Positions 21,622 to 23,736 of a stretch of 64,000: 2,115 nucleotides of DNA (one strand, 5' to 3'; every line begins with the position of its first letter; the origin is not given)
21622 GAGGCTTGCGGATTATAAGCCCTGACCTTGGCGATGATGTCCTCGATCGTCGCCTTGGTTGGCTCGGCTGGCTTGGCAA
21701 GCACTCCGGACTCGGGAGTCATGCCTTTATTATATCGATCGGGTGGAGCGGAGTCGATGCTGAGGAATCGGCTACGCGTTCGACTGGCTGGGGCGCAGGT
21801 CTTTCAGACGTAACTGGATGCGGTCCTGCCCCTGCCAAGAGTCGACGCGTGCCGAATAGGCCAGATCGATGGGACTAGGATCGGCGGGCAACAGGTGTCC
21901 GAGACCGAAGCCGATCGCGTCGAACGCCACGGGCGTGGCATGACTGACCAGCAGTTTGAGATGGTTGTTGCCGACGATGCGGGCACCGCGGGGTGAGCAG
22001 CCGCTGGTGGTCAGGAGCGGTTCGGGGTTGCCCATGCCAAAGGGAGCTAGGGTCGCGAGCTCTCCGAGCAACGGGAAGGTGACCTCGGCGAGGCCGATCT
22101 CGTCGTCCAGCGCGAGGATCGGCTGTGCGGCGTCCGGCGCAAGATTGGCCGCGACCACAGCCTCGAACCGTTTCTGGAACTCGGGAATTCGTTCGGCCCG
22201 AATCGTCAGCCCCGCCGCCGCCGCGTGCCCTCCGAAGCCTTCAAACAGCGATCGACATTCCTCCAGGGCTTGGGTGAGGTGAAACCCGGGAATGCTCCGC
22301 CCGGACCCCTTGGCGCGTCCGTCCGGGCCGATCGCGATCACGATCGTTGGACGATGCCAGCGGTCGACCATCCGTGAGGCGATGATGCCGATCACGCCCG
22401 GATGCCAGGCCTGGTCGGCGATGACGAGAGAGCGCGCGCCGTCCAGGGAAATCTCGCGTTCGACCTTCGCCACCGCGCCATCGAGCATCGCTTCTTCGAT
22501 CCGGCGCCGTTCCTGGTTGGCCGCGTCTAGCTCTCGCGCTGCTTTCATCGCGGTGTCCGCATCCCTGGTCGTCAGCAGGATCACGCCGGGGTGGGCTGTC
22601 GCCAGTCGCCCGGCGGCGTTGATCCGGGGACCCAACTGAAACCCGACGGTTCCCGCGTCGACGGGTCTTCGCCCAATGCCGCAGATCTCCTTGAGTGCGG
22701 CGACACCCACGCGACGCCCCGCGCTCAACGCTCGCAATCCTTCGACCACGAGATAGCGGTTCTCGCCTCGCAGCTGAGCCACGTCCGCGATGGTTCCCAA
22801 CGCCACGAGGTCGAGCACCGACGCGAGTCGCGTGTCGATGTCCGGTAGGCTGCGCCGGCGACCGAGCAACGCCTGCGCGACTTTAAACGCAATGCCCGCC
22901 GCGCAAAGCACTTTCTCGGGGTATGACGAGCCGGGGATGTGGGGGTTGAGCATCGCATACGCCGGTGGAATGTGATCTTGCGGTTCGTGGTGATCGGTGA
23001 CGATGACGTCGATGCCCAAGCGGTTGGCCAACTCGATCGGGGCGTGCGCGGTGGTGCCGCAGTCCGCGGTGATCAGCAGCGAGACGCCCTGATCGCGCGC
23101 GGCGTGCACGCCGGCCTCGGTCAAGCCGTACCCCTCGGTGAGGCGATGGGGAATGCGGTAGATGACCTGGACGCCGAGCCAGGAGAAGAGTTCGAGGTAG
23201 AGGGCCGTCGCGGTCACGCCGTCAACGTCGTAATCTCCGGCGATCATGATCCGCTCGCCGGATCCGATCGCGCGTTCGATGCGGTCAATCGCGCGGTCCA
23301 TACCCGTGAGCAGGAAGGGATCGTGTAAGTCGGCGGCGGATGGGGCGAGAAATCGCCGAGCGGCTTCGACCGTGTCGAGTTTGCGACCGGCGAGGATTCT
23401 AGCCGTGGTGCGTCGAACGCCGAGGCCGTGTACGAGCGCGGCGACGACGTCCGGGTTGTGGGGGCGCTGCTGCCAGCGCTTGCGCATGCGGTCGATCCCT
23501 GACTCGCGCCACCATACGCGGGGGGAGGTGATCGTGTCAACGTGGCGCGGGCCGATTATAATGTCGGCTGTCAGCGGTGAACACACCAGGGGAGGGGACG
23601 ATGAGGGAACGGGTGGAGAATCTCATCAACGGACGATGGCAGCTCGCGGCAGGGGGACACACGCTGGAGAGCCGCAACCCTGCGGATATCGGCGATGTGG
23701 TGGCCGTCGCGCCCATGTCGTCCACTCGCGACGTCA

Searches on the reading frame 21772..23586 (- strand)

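Call 55: search_protein_families(library=pfam, proteins=[window:21772-23586:-], max_evalue=0.00001)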
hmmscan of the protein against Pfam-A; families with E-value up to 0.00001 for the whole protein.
window:21772-23586:- (604 aa): 3 families
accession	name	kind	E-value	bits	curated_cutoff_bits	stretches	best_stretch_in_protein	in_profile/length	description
PF17768.7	RecJ_OB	-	3.1e-24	85.5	27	1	494-596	2-107/107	RecJ OB domain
PF01368.27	DHH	-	4.8e-24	85.5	28.1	1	112-265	1-125/125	DHH family, N-terminal domain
PF02272.25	DHHA1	-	7.3e-18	65.4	25.9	1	390-479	8-101/102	DHHA1 domain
